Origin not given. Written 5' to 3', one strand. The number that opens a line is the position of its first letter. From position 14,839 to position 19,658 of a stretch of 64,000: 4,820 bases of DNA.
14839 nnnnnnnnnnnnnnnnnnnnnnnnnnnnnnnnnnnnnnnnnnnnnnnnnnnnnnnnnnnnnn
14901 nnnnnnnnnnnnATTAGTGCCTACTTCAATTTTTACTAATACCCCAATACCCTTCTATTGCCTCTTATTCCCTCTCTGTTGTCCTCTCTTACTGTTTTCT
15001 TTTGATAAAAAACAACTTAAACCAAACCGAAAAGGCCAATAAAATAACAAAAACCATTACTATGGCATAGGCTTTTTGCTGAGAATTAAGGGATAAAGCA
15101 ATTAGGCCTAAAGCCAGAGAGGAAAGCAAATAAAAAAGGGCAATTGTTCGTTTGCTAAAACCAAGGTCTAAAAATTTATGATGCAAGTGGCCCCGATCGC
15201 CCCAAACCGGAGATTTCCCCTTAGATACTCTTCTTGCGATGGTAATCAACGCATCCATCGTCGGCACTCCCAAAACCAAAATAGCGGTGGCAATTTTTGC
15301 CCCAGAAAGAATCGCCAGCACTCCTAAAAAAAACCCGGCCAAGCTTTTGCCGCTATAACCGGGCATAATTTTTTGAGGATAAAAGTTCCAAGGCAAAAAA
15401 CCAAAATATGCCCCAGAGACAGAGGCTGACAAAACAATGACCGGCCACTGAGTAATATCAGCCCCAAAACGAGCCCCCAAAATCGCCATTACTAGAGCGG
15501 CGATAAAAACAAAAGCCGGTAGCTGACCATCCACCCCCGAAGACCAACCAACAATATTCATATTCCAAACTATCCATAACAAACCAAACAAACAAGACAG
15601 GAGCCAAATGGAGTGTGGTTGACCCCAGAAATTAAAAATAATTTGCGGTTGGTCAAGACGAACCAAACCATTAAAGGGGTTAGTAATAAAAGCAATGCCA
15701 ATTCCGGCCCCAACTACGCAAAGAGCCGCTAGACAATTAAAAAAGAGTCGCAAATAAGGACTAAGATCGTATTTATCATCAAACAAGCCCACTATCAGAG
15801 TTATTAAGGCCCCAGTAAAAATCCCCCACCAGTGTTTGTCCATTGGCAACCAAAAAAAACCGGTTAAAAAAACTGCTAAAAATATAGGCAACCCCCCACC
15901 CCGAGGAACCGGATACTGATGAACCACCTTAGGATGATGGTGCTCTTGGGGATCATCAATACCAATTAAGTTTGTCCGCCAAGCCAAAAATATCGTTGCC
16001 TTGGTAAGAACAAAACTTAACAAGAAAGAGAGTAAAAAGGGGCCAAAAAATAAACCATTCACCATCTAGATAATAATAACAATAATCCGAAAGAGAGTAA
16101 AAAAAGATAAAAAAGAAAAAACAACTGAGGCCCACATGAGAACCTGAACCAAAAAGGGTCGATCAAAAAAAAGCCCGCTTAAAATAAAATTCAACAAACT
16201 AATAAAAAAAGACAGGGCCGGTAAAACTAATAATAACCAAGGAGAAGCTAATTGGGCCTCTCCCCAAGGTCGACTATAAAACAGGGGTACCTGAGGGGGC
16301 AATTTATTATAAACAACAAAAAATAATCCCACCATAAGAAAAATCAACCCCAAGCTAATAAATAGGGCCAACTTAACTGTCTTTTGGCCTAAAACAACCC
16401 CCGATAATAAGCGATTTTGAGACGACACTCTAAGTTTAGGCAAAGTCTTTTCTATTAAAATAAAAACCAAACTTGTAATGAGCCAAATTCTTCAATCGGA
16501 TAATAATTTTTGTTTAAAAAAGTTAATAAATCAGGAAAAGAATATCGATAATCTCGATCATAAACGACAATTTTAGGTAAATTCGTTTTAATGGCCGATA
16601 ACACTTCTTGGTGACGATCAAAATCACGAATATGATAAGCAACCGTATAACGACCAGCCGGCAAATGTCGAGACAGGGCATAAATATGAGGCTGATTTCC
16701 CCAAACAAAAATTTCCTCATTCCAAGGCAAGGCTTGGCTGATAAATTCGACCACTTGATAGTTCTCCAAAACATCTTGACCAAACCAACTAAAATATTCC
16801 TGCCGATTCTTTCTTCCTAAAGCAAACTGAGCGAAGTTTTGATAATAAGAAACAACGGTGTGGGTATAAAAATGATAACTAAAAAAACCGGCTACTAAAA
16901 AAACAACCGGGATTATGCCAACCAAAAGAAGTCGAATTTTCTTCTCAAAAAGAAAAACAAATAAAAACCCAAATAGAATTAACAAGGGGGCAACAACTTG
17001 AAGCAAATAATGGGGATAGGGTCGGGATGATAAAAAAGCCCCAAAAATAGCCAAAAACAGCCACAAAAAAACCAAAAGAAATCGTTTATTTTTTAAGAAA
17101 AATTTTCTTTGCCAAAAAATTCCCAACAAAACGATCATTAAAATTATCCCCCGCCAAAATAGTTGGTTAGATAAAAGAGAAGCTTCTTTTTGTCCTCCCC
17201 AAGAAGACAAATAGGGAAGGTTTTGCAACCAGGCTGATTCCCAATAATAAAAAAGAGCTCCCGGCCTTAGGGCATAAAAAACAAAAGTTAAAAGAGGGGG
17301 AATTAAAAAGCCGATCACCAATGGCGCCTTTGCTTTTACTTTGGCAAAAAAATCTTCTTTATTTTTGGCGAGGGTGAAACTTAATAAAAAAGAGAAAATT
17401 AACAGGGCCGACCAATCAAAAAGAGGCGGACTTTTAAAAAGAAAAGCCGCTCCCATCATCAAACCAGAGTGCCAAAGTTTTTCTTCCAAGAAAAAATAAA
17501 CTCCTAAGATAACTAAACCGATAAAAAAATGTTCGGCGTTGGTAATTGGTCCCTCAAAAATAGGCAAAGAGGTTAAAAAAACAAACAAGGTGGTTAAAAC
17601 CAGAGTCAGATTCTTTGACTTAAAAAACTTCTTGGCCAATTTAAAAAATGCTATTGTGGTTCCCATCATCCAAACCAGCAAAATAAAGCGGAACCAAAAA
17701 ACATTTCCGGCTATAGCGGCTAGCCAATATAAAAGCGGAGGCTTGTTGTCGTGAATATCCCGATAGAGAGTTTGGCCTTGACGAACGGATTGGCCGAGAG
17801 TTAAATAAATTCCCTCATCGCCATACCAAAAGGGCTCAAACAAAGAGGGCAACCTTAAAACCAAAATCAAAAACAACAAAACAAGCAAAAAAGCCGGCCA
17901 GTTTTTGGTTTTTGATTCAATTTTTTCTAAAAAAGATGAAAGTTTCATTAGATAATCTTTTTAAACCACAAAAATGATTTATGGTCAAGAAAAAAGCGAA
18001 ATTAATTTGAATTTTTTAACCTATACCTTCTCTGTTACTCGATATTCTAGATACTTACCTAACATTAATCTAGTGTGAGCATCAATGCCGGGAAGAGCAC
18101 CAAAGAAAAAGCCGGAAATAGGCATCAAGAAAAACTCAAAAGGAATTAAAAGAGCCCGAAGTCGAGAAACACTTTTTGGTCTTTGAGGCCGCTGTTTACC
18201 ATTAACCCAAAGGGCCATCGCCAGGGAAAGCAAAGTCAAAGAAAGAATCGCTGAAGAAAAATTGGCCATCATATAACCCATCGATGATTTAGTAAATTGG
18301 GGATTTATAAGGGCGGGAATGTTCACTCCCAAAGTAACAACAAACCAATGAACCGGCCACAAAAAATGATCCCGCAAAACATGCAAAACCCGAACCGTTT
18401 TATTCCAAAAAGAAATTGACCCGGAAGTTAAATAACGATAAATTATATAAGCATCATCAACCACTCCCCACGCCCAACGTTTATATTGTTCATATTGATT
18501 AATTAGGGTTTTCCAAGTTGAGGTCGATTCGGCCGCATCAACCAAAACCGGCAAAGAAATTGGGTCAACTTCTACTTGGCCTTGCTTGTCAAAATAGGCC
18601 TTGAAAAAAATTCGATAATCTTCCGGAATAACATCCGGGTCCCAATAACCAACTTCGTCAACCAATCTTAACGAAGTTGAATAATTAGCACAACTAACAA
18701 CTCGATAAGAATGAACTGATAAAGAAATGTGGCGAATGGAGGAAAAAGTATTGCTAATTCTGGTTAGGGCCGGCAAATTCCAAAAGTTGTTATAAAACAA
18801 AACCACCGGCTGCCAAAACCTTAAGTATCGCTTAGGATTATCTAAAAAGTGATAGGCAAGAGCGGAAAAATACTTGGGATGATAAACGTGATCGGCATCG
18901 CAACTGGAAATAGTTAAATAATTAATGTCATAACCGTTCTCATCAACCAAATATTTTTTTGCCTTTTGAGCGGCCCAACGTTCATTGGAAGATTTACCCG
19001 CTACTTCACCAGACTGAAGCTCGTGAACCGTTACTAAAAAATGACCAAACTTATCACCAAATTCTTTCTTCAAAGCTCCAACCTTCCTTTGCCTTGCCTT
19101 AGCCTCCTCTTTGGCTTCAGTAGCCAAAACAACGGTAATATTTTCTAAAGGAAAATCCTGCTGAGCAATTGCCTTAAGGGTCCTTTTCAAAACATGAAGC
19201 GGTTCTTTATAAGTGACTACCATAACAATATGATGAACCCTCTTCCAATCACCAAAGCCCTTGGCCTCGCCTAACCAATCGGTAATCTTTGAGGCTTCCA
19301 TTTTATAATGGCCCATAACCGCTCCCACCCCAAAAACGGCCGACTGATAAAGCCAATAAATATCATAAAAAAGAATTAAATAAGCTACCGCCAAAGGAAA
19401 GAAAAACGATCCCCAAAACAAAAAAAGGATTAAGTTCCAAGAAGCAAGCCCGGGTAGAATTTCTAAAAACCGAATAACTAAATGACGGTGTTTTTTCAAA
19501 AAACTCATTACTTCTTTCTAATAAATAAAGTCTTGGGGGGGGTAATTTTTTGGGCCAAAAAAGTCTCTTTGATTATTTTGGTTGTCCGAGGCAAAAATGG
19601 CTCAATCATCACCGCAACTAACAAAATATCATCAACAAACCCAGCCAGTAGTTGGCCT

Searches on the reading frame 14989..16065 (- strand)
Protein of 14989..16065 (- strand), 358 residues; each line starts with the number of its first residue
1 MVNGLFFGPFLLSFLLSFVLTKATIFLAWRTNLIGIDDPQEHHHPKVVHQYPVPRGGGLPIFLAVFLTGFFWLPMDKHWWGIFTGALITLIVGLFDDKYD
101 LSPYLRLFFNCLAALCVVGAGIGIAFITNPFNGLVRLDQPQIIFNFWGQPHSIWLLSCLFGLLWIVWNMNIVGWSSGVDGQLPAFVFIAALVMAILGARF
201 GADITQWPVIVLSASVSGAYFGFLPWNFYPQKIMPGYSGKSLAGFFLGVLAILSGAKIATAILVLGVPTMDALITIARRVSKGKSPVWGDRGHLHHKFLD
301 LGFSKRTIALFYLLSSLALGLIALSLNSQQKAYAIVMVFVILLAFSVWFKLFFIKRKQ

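Call 8: search_protein_families(library=pfam, proteins=[window:14989-16065:-], max_evalue=0.001)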
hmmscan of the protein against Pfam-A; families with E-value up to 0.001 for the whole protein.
window:14989-16065:- (358 aa): 1 family
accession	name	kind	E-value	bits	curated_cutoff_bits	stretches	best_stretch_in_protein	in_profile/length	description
PF00953.26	Glycos_transf_4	-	1.3e-22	80.9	27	1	79-254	1-159/160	Glycosyl transferase family 4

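Call 91: search_protein_families(library=ncbifam, proteins=[window:14989-16065:-], max_evalue=0.001)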
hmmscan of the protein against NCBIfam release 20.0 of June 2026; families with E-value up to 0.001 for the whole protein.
window:14989-16065:- (358 aa): 3 families
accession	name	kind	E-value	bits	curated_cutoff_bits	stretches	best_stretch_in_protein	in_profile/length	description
TIGR02380.1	ECA_wecA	exception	2.4e-20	73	326.05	1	13-351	3-332/346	UDP-N-acetylglucosamine--undecaprenyl-phosphate N-acetylglucosaminephosphotransferase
NF053644.1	MraY_archaea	equivalog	2e-10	40.5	450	1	163-324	188-340/340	pseudomurein biosynthesis MraY family phospho-N-acetylmuramoyl-pentapeptide-transferase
TIGR00445.1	mraY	equivalog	3e-10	40.1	192.05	1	52-325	34-316/321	phospho-N-acetylmuramoyl-pentapeptide-transferase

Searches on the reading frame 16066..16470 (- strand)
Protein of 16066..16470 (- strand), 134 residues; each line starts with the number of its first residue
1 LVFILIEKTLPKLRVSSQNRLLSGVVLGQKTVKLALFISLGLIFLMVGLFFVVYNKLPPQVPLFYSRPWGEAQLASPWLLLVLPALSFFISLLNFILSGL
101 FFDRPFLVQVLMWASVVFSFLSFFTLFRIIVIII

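Call 8: search_protein_families(library=pfam, proteins=[window:16066-16470:-], max_evalue=0.001)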
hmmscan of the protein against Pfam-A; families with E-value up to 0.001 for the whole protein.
window:16066-16470:- (134 aa): 0 families

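Call 46: search_protein_families(library=pfam, proteins=[window:16066-16470:-], max_evalue=1)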
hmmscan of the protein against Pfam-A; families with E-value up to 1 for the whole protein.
window:16066-16470:- (134 aa): 1 family
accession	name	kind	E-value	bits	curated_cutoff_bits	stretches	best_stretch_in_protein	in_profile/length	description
PF07853.16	DUF1648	-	0.033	14.3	28.7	1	42-62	2-22/49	Domain of unknown function (DUF1648)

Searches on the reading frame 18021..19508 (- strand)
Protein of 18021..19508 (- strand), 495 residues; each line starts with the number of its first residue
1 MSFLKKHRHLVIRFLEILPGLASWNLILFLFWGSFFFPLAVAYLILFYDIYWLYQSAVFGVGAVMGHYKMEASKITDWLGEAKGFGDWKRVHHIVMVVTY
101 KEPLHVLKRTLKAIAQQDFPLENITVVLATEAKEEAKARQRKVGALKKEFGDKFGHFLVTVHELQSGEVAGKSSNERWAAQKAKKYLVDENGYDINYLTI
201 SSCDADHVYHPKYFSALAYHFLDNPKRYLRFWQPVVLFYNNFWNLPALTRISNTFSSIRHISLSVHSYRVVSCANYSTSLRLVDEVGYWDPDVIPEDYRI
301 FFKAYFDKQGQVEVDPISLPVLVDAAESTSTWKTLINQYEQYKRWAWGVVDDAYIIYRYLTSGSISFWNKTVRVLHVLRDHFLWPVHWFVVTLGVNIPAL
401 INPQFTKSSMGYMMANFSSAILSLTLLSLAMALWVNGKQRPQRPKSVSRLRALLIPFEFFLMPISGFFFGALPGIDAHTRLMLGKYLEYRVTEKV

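Call 8: search_protein_families(library=pfam, proteins=[window:18021-19508:-], max_evalue=0.001)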
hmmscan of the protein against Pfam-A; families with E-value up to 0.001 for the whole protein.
window:18021-19508:- (495 aa): 1 family
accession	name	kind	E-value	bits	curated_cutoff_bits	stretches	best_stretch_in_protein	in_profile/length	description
PF13632.12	Glyco_trans_2_3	-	3.3e-11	43.8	27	1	204-434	6-197/198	Glycosyl transferase family group 2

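Call 91: search_protein_families(library=ncbifam, proteins=[window:18021-19508:-], max_evalue=0.001)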
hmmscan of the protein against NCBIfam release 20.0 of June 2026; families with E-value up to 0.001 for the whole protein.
window:18021-19508:- (495 aa): 1 family
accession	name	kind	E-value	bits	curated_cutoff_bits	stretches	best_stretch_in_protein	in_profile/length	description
TIGR03937.1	PgaC_IcaA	equivalog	2.7e-05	23.3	422.3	1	282-436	211-354/407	poly-beta-1,6-N-acetyl-D-glucosamine synthase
